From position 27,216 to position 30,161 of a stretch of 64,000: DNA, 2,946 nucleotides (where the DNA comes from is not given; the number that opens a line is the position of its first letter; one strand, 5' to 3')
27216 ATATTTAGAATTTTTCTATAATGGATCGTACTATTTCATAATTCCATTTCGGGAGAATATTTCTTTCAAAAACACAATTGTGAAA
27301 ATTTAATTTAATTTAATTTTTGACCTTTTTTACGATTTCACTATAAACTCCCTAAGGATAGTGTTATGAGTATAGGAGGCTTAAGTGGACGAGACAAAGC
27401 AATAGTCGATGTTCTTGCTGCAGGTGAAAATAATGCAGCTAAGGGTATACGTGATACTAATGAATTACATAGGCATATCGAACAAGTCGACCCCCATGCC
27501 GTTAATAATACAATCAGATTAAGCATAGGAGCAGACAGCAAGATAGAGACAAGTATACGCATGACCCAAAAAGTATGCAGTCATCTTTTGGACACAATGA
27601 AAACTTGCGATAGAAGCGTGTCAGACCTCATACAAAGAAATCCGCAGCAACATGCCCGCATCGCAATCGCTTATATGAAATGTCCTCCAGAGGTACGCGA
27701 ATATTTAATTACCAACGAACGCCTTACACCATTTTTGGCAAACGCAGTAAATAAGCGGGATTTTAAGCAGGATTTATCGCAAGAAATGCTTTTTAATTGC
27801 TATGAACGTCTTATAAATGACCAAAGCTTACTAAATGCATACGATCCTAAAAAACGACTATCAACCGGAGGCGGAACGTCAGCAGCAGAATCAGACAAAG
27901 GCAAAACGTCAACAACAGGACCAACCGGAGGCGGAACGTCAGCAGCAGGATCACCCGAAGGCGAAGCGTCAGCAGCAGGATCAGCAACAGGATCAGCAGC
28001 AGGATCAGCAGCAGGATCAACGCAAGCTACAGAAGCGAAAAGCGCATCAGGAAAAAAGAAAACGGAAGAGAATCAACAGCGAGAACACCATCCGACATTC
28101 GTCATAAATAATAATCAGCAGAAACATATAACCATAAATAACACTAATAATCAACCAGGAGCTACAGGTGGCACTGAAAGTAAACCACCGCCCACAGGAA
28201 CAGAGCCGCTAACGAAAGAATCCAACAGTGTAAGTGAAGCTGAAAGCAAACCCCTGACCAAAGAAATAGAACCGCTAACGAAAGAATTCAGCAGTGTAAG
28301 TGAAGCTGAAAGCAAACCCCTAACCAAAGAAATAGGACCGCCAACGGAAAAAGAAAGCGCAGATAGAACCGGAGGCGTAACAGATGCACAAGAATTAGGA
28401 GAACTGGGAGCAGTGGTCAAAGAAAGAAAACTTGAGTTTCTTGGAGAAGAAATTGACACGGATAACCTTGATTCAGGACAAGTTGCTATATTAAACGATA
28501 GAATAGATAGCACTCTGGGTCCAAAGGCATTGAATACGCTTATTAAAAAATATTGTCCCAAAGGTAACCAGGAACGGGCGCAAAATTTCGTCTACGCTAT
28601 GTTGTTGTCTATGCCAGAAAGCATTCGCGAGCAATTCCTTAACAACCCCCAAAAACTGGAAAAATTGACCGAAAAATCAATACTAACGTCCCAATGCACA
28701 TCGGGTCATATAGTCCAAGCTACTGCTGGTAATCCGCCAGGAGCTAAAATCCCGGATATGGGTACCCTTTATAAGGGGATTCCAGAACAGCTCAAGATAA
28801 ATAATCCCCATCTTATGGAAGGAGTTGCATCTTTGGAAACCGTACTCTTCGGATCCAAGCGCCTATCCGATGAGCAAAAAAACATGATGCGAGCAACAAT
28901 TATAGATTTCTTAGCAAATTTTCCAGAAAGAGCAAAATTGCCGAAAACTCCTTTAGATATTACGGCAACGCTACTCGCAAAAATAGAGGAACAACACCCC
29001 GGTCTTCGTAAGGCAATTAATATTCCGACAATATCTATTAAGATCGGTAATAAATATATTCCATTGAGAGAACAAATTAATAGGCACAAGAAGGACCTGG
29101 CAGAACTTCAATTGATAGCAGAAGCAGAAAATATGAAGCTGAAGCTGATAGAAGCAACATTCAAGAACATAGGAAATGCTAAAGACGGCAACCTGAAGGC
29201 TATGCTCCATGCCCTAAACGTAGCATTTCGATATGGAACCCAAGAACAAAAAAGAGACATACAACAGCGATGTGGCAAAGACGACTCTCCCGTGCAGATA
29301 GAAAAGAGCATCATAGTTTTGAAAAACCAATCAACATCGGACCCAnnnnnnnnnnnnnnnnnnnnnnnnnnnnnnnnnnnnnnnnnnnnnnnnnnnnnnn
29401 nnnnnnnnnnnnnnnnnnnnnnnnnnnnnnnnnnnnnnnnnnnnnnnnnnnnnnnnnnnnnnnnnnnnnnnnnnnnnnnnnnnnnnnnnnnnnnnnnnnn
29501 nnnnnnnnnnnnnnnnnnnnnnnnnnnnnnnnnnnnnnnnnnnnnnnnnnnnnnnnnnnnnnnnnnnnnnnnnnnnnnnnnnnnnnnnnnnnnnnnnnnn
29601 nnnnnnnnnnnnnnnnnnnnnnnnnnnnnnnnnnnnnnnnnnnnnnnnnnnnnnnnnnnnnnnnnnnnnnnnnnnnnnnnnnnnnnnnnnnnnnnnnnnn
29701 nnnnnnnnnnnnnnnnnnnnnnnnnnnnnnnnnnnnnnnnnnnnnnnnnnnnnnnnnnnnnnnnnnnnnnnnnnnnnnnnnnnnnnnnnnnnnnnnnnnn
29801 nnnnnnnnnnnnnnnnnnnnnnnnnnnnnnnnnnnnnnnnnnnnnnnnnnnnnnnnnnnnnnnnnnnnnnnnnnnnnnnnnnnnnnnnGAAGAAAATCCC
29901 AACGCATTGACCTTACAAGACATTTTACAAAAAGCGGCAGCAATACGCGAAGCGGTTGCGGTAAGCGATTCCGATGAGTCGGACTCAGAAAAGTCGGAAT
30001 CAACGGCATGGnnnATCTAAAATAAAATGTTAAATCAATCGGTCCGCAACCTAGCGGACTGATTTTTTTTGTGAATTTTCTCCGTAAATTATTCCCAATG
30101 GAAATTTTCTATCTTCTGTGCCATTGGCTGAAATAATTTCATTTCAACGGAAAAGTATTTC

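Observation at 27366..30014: Bacterial protein with an N-WASP/RickA-like poly-Pro, WH2, WH2, C and A(Trp) architecture: candidate Arp2/3-dependent actin nucleation-promoting factor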

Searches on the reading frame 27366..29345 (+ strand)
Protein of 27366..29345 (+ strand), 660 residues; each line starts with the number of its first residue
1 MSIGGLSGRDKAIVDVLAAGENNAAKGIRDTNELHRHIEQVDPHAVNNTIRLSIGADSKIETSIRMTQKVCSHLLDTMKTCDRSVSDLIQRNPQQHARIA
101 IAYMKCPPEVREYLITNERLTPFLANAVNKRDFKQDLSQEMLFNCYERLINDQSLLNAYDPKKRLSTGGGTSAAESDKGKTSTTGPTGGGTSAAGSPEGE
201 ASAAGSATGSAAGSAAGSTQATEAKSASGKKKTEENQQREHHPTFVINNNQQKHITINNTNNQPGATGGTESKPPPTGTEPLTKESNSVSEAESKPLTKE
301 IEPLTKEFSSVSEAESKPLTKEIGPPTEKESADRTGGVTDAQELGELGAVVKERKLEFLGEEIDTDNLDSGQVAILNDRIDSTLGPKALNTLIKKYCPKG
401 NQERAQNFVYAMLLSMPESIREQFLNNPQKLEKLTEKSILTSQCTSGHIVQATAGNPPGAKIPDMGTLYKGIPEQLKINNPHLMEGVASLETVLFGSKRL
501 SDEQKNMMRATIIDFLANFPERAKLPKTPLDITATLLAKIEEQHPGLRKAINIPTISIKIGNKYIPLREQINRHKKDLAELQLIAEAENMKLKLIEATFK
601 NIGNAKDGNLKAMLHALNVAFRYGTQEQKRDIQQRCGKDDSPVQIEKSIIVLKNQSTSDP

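Call 75: search_protein_representatives(alignment_id=A4)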
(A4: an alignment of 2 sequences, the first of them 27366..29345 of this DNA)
Query: 2 sequences, 722 profile positions. Proteins with E-value up to 0.001 (for the whole library): 11; up to 1e-10: 8; up to 1e-30: 1. The best 11 are listed.
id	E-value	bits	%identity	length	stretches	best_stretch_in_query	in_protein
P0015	9.9e-36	139.8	-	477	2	314-589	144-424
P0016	4.2e-29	117.8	-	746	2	394-572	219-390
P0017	4.7e-28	114.4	-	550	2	324-558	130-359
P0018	5.1e-25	104.4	-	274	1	367-591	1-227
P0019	9.5e-22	93.5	-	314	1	368-583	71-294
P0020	2.4e-19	85.6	-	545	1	245-557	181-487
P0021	1.1e-16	76.8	-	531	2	373-557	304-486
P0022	5.1e-14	68.0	-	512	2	409-585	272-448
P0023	1.4e-07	46.7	-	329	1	31-147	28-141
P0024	1.2e-05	40.4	-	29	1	1-29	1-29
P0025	4.7e-04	35.1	-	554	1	333-569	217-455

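Call 77: list_cluster_members(proteins=[P0015, P0016, P0017, P0018, P0019, P0020, P0021, P0022, P0023, P0025])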
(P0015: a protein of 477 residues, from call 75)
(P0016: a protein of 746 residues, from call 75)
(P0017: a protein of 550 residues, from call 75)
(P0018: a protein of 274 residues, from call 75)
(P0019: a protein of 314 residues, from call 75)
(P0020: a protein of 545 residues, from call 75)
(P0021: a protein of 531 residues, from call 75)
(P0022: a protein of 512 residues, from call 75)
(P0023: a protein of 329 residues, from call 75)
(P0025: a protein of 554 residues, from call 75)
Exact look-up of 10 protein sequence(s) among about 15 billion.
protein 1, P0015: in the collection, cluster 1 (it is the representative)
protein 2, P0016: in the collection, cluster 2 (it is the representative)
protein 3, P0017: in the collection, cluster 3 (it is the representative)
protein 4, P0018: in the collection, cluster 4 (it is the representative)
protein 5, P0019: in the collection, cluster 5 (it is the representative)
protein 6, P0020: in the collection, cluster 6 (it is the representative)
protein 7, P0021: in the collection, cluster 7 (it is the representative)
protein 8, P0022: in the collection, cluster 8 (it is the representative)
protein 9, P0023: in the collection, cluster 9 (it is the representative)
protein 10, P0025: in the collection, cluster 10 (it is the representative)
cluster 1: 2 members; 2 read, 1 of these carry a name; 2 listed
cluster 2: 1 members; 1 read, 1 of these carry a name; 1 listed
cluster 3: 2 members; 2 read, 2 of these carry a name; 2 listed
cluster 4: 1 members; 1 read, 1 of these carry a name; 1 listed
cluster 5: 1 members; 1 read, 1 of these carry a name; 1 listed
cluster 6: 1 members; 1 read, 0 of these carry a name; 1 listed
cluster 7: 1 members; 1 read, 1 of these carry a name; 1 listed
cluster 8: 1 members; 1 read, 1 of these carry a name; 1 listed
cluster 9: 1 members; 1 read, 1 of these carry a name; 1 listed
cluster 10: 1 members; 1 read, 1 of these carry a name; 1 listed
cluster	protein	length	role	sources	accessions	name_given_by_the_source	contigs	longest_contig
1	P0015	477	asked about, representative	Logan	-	-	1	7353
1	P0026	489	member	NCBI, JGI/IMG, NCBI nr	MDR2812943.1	MAG: hypothetical protein LBB05_04130 [Puniceicoccales bacterium] | hypothetical protein | hypothetical protein [Puniceicoccales bacterium]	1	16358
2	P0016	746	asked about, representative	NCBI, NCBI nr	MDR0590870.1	MAG: hypothetical protein LBG09_03440, partial [Puniceicoccales bacterium] | hypothetical protein [Puniceicoccales bacterium]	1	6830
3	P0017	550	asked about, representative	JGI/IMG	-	hypothetical protein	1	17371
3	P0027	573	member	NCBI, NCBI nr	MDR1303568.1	MAG: hypothetical protein LBJ81_03045 [Puniceicoccales bacterium] | hypothetical protein [Puniceicoccales bacterium]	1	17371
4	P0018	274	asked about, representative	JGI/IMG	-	hypothetical protein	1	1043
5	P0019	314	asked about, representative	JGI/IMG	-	hypothetical protein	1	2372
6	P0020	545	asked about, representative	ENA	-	-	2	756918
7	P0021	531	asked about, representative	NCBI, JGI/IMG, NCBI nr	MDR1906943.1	MAG: hypothetical protein LBQ03_01860 [Puniceicoccales bacterium] | hypothetical protein | hypothetical protein [Puniceicoccales bacterium]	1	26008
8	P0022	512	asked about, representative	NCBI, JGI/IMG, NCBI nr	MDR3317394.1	MAG: hypothetical protein LBS71_01135 [Puniceicoccales bacterium] | hypothetical protein | hypothetical protein [Puniceicoccales bacterium]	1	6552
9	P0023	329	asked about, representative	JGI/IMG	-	hypothetical protein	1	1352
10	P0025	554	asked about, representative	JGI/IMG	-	CRISPR/Cas system-associated exonuclease Cas4 (RecB family)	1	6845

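Call 117: find_encoding_contigs(protein=P0020, flank=6000, max_places=2)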
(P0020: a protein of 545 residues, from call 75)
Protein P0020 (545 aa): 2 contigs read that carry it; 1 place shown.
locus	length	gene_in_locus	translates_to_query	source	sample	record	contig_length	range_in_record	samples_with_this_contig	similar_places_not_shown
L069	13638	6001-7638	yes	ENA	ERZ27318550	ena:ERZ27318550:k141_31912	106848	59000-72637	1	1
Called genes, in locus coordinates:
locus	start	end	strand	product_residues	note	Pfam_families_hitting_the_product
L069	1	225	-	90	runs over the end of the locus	PF00312:Ribosomal_S15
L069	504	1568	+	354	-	PF03033:Glyco_transf_28, PF04101:Glyco_tran_28_C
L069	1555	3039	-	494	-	PF00587:tRNA-synt_2b, PF03129:HGTP_anticodon, PF09180:ProRS-C_1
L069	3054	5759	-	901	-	PF00133:tRNA-synt_1, PF09334:tRNA-synt_1g, PF13603:tRNA-synt_1_2, PF08264:Anticodon_1, PF10458:Val_tRNA-synt_C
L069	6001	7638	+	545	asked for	-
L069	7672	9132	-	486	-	-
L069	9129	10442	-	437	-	PF06689:zf-C4_ClpX, PF05496:RuvB_N (faint), PF07724:AAA_2, PF13401:AAA_22 (faint), PF00004:AAA, PF07728:AAA_5 (faint), PF10431:ClpB_D2-small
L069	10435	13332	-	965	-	PF07517:SecA_DEAD, PF00270:DEAD (faint), PF01043:SecA_PP_bind, PF21090:P-loop_SecA, PF07516:SecA_SW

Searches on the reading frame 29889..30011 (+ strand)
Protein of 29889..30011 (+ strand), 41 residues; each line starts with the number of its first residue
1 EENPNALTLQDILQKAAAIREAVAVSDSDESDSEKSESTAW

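Call 43: search_solved_structures(query=A3, max_evalue=10, show_alignments=5)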
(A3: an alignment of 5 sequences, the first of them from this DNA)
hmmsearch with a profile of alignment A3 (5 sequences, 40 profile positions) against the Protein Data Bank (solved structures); distinct sequences matched with E-value up to 10: 1.
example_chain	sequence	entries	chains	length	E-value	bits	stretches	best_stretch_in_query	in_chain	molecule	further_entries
6cg9_A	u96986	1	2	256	1.6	11.4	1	3-28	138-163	Triosephosphate isomerase, cytosolic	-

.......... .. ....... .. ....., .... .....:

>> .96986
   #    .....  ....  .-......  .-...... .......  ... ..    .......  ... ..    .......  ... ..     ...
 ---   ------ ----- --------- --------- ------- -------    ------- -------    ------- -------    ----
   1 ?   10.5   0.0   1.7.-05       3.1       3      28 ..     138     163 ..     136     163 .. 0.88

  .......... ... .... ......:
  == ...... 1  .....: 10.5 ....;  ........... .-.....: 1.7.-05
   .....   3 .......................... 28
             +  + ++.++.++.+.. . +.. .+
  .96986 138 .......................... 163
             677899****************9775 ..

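Call 85: search_solved_structures(query=A6, max_evalue=10, show_alignments=5)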
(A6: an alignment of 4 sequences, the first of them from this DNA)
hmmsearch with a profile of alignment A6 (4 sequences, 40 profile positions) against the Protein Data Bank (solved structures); distinct sequences matched with E-value up to 10: 1.
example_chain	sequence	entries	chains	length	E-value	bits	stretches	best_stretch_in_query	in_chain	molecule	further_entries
7cw4_A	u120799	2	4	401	2.4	10.9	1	8-30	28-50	Acetyl-CoA acetyltransferase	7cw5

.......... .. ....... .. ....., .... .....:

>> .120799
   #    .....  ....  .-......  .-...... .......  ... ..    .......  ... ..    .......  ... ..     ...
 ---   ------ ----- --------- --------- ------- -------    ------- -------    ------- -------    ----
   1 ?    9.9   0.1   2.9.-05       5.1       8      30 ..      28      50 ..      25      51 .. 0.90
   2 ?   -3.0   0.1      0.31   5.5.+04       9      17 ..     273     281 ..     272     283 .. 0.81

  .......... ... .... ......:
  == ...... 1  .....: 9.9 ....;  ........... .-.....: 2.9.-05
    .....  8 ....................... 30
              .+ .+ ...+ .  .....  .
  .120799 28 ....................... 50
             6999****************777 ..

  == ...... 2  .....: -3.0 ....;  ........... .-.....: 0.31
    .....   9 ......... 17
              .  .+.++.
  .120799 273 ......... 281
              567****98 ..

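Call 88: find_homologous_proteins(query=A6, max_evalue=10)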
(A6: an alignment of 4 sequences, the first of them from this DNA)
Query A6 (4 sequences): 6 candidates shared short words with the query, none scored E <= 10.
